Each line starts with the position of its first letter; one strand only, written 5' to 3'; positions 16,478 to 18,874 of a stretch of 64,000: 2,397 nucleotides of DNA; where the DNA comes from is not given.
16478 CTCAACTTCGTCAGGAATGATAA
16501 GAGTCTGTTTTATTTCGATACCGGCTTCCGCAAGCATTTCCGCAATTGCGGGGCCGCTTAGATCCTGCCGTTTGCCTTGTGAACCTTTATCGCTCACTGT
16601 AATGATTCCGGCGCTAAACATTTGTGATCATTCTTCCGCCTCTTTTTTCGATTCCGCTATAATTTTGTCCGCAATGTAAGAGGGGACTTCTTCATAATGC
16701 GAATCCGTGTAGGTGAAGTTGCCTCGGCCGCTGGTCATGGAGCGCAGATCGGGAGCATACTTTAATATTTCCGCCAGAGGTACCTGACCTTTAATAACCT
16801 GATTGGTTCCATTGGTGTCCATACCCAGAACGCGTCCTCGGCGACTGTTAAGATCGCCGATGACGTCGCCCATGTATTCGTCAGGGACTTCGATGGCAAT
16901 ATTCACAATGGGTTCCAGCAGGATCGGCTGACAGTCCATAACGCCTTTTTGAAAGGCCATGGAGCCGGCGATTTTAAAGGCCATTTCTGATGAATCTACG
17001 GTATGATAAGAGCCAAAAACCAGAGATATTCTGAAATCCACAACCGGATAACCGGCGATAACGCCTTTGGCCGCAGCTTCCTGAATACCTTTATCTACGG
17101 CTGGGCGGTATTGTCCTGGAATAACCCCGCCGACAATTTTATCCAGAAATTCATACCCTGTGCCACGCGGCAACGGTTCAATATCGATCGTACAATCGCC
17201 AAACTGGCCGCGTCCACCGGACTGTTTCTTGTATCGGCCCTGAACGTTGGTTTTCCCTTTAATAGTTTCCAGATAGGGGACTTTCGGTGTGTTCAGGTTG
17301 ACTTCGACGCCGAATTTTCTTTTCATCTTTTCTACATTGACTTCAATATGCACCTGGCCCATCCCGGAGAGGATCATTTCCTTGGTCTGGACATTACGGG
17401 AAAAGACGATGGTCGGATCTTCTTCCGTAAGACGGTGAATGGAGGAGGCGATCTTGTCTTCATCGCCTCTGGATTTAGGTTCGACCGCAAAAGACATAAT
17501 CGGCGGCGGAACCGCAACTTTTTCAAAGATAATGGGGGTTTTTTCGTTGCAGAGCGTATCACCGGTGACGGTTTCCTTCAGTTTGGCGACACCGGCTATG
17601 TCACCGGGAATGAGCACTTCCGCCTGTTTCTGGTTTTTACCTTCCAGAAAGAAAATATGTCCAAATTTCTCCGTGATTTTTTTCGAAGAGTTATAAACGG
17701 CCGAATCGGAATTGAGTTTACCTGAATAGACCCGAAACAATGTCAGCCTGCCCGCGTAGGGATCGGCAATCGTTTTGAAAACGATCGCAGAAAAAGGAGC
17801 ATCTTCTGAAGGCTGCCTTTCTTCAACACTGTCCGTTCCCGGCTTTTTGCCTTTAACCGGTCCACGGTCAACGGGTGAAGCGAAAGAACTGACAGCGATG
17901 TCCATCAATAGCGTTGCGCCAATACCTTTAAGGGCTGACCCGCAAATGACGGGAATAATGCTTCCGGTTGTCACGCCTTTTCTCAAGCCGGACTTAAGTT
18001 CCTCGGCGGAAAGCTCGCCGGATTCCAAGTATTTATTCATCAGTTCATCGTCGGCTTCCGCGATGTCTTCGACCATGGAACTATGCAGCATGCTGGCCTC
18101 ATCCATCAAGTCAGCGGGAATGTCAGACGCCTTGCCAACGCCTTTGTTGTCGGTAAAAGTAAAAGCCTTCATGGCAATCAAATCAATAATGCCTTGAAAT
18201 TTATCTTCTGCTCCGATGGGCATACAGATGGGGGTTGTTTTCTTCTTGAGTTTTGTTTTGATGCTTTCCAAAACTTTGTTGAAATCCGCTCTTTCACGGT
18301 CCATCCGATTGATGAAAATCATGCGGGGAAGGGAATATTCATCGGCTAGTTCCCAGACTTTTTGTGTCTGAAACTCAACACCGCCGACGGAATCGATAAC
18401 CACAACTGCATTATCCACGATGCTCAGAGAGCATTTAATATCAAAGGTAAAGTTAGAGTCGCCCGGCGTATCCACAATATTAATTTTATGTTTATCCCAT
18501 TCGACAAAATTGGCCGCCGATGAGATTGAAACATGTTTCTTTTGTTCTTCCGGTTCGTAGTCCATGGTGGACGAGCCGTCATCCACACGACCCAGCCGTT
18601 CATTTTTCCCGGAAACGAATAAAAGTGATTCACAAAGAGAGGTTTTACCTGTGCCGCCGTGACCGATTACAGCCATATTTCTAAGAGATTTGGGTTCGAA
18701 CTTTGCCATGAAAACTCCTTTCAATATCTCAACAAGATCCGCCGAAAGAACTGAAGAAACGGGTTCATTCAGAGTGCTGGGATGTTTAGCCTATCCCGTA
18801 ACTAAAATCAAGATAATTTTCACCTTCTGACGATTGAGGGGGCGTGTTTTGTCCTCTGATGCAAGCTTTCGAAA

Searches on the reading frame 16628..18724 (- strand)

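Call 72: search_protein_families(library=pfam, proteins=[window:16628-18724:-], max_evalue=0.00001)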
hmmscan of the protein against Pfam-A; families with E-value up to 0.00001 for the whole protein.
window:16628-18724:- (698 aa): 7 families
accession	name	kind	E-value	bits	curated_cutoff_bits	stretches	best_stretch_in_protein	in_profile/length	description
PF00009.33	GTP_EFTU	-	2e-45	155.1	26.5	1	12-280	1-185/188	Elongation factor Tu GTP binding domain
PF03764.24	EFG_IV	-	4.5e-42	143.1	24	1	480-598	1-120/121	Elongation factor G, domain IV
PF00679.30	EFG_C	-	4.9e-31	107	27.9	1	602-687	2-88/89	Elongation factor G C-terminus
PF14492.12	EFG_III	-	1.3e-29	102.5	27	1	405-478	1-74/75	Elongation Factor G, domain III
PF22042.2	EF-G_D2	-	3e-17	62.9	27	1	310-393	1-83/84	Elongation factor G domain 2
PF03144.31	GTP_EFTU_D2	-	4.7e-08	33.8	30.3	1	325-392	1-73/73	Elongation factor Tu domain 2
PF16658.11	RF3_C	-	9.3e-06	25.9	40.1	0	413-493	14-94/132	Class II release factor RF3, C-terminal domain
